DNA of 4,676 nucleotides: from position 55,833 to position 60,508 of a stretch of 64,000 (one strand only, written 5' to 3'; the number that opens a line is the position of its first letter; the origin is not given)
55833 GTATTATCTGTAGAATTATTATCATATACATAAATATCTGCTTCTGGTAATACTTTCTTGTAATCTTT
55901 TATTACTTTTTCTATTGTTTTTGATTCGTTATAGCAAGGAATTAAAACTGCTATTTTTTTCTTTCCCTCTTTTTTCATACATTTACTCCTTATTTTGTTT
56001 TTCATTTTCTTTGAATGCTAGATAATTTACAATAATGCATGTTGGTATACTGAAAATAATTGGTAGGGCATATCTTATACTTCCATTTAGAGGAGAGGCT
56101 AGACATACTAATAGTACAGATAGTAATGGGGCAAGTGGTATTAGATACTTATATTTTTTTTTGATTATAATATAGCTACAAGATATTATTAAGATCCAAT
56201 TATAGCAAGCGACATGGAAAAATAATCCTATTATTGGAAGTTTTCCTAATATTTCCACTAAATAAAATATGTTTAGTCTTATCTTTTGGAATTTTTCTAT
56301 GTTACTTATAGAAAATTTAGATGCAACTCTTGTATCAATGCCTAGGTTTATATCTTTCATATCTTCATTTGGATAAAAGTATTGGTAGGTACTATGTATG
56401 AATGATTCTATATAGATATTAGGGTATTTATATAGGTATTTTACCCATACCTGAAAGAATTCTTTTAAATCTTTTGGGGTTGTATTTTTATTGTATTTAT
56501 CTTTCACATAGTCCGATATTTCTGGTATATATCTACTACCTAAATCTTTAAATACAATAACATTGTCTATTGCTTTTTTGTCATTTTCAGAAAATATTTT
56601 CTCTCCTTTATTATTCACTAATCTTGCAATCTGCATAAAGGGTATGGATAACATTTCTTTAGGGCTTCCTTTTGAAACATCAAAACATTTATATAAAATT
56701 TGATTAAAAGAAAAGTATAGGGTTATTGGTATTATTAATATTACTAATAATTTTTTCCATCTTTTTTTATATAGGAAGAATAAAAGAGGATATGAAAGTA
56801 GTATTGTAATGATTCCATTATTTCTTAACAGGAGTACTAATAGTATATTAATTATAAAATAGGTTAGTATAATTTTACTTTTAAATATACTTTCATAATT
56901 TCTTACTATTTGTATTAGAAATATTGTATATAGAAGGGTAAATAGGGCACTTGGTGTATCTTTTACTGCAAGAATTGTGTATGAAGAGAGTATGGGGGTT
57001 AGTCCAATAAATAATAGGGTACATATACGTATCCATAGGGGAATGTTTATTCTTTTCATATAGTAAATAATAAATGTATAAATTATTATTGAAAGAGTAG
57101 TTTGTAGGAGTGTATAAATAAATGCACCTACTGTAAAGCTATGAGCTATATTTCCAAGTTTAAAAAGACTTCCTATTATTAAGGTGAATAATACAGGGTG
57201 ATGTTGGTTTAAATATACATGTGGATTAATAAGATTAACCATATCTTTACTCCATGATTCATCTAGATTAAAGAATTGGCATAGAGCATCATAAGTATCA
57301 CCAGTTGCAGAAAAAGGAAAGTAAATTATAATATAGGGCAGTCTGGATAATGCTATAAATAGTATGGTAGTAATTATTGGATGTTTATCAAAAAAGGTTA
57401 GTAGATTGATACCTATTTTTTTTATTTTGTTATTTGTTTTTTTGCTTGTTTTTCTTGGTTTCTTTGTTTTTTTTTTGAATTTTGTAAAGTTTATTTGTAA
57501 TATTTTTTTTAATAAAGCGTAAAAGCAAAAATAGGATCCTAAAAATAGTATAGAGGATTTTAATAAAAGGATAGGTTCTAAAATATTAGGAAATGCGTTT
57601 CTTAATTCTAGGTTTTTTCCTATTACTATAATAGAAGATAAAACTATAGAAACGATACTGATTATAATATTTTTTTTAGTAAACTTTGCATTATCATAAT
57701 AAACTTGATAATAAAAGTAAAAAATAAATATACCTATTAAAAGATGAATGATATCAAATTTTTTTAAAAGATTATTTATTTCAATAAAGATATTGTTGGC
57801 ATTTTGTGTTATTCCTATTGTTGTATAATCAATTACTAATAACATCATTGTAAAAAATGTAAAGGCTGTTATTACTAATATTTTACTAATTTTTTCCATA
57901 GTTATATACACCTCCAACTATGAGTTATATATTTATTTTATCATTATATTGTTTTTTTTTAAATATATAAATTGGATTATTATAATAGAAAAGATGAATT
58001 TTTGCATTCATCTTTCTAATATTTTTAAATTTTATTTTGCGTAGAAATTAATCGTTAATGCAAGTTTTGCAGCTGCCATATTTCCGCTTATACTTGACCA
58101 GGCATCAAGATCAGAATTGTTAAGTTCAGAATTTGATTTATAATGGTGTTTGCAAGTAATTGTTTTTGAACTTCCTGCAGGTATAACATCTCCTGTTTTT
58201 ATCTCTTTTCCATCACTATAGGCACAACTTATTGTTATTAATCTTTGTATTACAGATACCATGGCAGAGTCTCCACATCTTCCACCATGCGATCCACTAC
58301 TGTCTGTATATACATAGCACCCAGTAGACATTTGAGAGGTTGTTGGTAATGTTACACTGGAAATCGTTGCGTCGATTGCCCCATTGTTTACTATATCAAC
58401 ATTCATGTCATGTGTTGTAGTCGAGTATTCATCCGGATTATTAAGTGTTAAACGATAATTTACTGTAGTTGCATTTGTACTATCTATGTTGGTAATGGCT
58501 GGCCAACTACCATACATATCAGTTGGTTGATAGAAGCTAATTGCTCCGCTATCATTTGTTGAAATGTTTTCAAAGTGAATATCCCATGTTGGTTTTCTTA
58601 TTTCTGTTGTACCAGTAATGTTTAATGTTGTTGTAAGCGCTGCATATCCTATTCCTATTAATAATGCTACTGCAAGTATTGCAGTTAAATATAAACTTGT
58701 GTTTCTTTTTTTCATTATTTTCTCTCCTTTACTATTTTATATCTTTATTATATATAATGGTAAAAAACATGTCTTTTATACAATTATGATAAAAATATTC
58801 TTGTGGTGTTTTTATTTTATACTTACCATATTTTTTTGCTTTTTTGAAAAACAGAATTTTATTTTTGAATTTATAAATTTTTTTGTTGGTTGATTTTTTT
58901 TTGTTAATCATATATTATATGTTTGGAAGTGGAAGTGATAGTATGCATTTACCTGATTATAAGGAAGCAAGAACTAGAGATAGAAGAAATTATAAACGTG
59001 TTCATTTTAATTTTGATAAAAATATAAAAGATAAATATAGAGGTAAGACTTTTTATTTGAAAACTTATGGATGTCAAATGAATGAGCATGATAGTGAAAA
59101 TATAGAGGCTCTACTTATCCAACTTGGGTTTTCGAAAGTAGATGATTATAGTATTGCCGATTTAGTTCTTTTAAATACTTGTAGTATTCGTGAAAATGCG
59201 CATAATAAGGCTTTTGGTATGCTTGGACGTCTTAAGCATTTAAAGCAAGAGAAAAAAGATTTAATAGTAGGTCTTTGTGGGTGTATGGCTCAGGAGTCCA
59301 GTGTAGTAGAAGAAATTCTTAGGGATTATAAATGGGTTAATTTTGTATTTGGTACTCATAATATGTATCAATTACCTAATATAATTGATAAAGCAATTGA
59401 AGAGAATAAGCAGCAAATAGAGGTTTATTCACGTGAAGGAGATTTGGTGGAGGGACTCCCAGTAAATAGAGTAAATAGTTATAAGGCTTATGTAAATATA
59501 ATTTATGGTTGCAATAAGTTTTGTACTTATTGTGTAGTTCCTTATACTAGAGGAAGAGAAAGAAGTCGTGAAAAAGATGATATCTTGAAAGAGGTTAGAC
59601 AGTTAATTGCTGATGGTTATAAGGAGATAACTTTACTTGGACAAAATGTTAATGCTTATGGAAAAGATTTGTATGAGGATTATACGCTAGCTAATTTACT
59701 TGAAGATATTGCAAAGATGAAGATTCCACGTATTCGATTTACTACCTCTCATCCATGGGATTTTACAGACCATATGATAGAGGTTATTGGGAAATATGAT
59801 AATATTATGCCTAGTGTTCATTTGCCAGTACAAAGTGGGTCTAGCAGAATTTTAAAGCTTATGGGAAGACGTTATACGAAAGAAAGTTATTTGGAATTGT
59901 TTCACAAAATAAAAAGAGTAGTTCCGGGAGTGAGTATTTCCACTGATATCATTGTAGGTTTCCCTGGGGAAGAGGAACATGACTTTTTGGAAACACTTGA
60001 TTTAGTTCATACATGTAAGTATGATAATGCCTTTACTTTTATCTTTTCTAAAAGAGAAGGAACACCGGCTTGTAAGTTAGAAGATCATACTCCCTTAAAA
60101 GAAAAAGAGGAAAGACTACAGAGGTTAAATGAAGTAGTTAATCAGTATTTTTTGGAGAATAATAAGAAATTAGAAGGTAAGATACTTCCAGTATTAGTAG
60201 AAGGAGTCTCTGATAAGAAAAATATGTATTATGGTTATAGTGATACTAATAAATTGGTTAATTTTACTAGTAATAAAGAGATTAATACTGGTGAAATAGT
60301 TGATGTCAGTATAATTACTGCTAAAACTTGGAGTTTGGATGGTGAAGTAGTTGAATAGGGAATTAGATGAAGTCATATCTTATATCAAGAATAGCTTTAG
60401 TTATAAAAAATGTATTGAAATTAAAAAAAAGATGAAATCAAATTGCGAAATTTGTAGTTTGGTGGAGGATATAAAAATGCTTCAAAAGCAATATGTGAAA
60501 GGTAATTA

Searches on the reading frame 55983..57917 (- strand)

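Call 30: search_protein_families(library=pfam, proteins=[window:55983-57917:-], max_evalue=0.00001)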
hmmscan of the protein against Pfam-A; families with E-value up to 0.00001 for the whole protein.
window:55983-57917:- (644 aa): 1 family
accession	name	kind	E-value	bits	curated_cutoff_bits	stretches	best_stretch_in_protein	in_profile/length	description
PF19484.4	DUF6020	-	7.4e-62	210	28.3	1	82-638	11-597/604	Family of unknown function (DUF6020)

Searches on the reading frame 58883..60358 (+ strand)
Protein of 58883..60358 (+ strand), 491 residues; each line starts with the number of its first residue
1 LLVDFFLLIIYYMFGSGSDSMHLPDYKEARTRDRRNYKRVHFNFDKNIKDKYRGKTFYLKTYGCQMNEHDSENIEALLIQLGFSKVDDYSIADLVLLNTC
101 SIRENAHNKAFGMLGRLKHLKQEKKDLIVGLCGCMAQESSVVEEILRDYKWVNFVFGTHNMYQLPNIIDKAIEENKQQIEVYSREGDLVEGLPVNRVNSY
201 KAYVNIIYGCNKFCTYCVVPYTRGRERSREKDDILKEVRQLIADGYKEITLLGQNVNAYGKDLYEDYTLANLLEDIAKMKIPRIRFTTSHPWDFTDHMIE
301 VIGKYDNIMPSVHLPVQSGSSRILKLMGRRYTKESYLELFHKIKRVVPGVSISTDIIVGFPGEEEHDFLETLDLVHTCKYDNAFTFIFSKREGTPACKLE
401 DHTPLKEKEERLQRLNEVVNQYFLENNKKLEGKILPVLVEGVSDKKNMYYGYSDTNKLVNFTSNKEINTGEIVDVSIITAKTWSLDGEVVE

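Call 30: search_protein_families(library=pfam, proteins=[window:58883-60358:+], max_evalue=0.00001)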
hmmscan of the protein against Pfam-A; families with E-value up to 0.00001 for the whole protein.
window:58883-60358:+ (491 aa): 3 families
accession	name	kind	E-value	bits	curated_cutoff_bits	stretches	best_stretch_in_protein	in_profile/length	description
PF04055.27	Radical_SAM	-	2e-30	106.6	29.5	1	204-375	1-166/166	Radical SAM superfamily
PF00919.26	UPF0004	-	8.2e-27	93.5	27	1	57-157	2-98/98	Uncharacterized protein family UPF0004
PF01938.26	TRAM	-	6.7e-10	39.1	21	1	429-490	2-61/61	TRAM domain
